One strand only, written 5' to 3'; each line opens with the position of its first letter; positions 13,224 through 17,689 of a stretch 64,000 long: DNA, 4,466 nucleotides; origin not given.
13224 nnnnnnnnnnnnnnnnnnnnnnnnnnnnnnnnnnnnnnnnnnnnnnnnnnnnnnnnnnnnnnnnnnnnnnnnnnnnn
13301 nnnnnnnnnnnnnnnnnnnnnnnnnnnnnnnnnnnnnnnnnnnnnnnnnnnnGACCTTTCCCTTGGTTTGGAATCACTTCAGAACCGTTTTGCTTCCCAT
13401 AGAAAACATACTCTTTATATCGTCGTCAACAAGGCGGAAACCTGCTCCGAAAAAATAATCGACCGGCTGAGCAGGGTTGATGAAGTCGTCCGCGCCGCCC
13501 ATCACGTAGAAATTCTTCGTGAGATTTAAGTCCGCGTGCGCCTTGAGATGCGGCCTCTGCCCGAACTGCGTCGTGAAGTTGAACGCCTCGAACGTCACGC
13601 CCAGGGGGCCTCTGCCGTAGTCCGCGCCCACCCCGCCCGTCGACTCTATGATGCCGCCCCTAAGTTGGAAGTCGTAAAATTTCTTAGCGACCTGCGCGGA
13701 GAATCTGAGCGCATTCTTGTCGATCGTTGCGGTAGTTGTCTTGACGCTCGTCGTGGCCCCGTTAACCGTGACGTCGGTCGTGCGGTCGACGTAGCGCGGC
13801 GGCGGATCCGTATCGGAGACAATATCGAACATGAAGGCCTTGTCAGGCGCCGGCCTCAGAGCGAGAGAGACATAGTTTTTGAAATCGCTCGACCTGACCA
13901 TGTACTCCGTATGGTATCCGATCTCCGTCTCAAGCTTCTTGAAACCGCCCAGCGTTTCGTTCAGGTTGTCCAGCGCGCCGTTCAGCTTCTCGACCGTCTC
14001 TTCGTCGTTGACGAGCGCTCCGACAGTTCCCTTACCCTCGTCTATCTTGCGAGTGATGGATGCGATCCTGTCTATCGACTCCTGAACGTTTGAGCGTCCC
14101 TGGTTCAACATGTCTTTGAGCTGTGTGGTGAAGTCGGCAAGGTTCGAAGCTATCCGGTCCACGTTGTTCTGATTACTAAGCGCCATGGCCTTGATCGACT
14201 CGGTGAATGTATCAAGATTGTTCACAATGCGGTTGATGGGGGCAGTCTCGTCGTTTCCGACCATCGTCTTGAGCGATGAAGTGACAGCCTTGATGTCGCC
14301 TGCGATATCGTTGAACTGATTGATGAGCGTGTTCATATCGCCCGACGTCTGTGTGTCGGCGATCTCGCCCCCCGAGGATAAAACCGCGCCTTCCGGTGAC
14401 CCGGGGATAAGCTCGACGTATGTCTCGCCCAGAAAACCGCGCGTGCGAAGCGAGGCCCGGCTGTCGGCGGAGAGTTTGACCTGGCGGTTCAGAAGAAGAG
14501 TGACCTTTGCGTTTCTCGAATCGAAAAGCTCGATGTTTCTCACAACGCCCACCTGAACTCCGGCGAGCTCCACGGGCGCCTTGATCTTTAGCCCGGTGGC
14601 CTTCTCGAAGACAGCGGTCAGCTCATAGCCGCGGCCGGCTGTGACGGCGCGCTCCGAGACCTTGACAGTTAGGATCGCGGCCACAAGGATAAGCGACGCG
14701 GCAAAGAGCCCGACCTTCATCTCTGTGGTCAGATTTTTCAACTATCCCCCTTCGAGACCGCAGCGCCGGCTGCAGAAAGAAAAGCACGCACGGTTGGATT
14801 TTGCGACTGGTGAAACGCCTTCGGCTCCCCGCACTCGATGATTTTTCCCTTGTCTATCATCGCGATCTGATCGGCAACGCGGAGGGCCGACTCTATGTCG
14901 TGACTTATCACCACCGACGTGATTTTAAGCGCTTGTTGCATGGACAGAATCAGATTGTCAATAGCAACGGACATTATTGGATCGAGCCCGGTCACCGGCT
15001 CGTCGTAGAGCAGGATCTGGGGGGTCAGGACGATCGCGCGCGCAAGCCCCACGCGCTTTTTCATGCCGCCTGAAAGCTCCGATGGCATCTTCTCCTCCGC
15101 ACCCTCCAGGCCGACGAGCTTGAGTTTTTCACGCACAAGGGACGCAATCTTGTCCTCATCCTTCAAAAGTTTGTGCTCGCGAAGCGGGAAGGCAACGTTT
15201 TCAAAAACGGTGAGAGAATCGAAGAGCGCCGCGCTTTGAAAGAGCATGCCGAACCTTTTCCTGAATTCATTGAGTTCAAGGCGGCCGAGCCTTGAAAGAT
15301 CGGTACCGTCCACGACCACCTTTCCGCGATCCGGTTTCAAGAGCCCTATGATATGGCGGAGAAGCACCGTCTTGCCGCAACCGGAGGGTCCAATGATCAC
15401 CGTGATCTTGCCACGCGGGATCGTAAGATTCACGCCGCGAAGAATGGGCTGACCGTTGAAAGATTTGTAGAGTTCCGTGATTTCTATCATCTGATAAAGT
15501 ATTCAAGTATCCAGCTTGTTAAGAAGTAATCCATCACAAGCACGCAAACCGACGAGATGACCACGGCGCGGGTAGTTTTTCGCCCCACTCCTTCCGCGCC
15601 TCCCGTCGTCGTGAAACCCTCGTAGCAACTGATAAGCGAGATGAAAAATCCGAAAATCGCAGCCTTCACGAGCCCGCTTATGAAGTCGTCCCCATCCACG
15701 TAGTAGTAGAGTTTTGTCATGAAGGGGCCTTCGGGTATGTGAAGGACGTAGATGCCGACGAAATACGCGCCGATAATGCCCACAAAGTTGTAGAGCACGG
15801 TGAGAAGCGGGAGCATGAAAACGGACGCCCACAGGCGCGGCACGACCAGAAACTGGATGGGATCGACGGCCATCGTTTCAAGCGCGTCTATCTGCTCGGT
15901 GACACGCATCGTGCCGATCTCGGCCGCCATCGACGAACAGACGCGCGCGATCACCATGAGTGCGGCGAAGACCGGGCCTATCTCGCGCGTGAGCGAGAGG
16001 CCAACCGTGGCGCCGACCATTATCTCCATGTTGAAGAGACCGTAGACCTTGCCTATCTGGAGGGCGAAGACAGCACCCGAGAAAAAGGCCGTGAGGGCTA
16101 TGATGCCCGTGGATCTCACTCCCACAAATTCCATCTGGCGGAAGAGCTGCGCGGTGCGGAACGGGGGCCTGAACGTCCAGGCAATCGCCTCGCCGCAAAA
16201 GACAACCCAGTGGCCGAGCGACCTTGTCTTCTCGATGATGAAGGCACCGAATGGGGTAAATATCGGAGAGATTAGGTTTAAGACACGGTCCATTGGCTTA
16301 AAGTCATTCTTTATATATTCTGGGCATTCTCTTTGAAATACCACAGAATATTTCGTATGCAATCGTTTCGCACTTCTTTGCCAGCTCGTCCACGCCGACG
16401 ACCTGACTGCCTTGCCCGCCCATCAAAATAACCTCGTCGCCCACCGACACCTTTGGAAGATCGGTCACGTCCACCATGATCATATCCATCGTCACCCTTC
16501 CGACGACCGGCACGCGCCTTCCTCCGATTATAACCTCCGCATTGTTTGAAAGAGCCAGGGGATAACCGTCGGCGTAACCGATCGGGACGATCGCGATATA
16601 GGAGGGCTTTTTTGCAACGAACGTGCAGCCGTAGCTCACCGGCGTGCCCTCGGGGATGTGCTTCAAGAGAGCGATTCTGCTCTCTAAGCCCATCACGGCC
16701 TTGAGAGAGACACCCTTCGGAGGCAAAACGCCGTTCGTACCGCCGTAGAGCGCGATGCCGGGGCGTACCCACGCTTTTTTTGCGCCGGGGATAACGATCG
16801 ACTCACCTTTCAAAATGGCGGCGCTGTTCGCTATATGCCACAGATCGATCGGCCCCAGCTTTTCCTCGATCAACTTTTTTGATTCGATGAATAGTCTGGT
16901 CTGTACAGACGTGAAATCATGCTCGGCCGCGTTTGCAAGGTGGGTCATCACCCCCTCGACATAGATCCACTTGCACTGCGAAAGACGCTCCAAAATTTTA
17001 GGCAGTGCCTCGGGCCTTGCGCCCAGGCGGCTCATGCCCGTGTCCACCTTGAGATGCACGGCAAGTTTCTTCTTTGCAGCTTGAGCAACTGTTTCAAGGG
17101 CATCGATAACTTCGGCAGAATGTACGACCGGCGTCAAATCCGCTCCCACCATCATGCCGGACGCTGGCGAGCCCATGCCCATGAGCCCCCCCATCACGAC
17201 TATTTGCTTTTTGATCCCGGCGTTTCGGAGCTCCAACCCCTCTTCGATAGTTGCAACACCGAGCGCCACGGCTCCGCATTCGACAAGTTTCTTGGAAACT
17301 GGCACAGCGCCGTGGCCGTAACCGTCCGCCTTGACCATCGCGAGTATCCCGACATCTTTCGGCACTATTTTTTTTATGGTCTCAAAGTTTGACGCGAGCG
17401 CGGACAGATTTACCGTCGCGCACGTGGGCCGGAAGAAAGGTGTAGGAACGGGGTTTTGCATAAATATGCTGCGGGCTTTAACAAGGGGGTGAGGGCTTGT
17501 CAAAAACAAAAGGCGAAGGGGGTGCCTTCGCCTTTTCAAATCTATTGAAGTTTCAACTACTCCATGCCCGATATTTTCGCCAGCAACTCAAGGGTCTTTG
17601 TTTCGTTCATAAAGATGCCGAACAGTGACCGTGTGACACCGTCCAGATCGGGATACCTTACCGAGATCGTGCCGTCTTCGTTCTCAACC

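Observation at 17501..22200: Low-GC cassette encoding a 1303-aa LOG/SLOG-like N-terminal multidomain protein plus two tiny coiled-coil ORFs: candidate novel conflict or nucleotide-signalling system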

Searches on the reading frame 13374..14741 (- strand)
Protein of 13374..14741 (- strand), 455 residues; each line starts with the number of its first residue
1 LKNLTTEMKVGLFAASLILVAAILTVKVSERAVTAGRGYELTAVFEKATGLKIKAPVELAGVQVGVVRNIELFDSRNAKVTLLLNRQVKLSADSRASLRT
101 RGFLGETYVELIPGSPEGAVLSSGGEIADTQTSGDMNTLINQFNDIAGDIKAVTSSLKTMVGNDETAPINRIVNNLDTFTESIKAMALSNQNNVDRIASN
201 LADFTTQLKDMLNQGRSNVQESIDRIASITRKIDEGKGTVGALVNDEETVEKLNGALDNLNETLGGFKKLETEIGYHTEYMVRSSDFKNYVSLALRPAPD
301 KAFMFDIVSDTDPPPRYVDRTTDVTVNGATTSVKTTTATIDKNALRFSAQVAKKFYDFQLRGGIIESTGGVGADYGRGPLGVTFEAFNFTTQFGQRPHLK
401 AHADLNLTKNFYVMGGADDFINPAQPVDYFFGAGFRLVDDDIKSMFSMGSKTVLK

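Call 59: search_protein_families(library=ncbifam, proteins=[window:13374-14741:-], max_evalue=1e-10)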
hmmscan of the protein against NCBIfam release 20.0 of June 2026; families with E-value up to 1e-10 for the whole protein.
window:13374-14741:- (455 aa): 2 families
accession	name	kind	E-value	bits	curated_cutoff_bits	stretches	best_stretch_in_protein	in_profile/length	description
TIGR04430.1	OM_asym_MlaD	equivalog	1.7e-33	115.5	135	1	4-143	3-143/146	outer membrane lipid asymmetry maintenance protein MlaD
TIGR00996.1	Mtu_fam_mce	paralog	4.5e-27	95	140.5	1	14-184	9-184/291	MCE family protein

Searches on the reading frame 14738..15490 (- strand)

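Call 59: search_protein_families(library=ncbifam, proteins=[window:14738-15490:-], max_evalue=1e-10)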
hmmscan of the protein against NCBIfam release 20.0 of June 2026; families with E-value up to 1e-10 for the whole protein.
window:14738-15490:- (250 aa): 173 families (the best 25 are shown)
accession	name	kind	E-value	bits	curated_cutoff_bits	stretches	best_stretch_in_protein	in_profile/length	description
NF008809.0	PRK11831.1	equivalog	9.9e-71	238.2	441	1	2-240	9-246/270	phospholipid ABC transporter ATP-binding protein MlaF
TIGR03265.1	PhnT2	equivalog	2.4e-62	211.2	457.7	1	2-237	5-234/353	putative 2-aminoethylphosphonate ABC transporter ATP-binding protein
NF043075.1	MMSYN1_0197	equivalog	1.1e-57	195.6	550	1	1-238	2-233/341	spermidine/putrescine ABC transporter ATP-binding protein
TIGR01186.1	proV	subfamily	1.2e-55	189.2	326.6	1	18-238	10-230/363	betaine/proline/choline family ABC transporter ATP-binding protein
NF006987.0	PRK09452.1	equivalog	1.3e-55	188.6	482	1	1-234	17-244/378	spermidine/putrescine ABC transporter ATP-binding protein PotA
TIGR00968.1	3a0106s01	subfamily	4.2e-55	186.9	342.75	1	2-239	1-232/237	sulfate ABC transporter ATP-binding protein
NF040933.2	ABC_arch_GlcV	equivalog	1.2e-54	185.6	450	1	2-229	3-232/357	glucose ABC transporter ATP-binding protein GlcV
TIGR03258.1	PhnT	equivalog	6.2e-53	180.1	499.15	1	2-241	9-243/359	2-aminoethylphosphonate ABC transport system ATP-binding subunit PhnT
NF008513.0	PRK11432.1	equivalog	1.4e-52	178.8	496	1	2-232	7-230/351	ferric ABC transporter ATP-binding protein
TIGR01187.1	potA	subfamily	8.6e-52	176.2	355.6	1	32-230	1-193/325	polyamine ABC transporter ATP-binding protein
TIGR02314.1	ABC_MetN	equivalog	4.7e-51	173.8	499.7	1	15-230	19-233/343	methionine ABC transporter ATP-binding protein MetN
TIGR03415.1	ABC_choXWV_ATP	equivalog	9.8e-51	172.9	483.75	1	19-239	42-266/382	choline ABC transporter ATP-binding protein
NF008621.0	PRK11607.1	equivalog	1.3e-50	172.3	613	1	2-235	20-244/377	putrescine ABC transporter ATP-binding subunit PotG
NF008105.0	PRK10851.1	equivalog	1.7e-50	171.7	502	1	2-235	3-231/362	sulfate/thiosulfate ABC transporter ATP-binding protein CysA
TIGR00972.1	3a0107s01c2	equivalog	1.9e-49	168.2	343.2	1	2-239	2-244/248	phosphate ABC transporter ATP-binding protein PstB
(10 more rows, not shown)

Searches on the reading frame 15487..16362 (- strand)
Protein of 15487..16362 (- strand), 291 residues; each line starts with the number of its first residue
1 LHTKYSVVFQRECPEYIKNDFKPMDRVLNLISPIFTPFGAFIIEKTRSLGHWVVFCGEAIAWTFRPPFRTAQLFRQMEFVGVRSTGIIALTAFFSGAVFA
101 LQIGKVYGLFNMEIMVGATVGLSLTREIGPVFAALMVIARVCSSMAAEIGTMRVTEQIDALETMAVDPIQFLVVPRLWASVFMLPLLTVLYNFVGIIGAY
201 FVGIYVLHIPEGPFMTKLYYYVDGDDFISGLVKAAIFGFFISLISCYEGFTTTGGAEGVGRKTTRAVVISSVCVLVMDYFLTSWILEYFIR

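Call 59: search_protein_families(library=ncbifam, proteins=[window:15487-16362:-], max_evalue=1e-10)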
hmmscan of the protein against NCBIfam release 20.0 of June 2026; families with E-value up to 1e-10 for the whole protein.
window:15487-16362:- (291 aa): 2 families
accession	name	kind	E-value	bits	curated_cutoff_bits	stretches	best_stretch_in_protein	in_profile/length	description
TIGR00056.1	TIGR00056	subfamily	3.5e-75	253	212.2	1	54-285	22-256/260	MlaE family lipid ABC transporter permease subunit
NF033619.1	perm_MlaE_1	exception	6.1e-66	222.6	315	1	38-286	3-252/253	lipid asymmetry maintenance ABC transporter permease subunit MlaE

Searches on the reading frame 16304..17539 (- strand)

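Call 3: search_protein_families(library=pfam, proteins=[window:16304-17539:-], max_evalue=1)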
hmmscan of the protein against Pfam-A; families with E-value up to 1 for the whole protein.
window:16304-17539:- (411 aa): 2 families
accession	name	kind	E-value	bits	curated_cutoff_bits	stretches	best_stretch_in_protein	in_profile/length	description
PF01168.26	Ala_racemase_N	-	1.5e-63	214.9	24.1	1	43-268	1-219/220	Alanine racemase, N-terminal domain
PF00842.27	Ala_racemase_C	-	5.7e-50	168.6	25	1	282-409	1-127/127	Alanine racemase, C-terminal domain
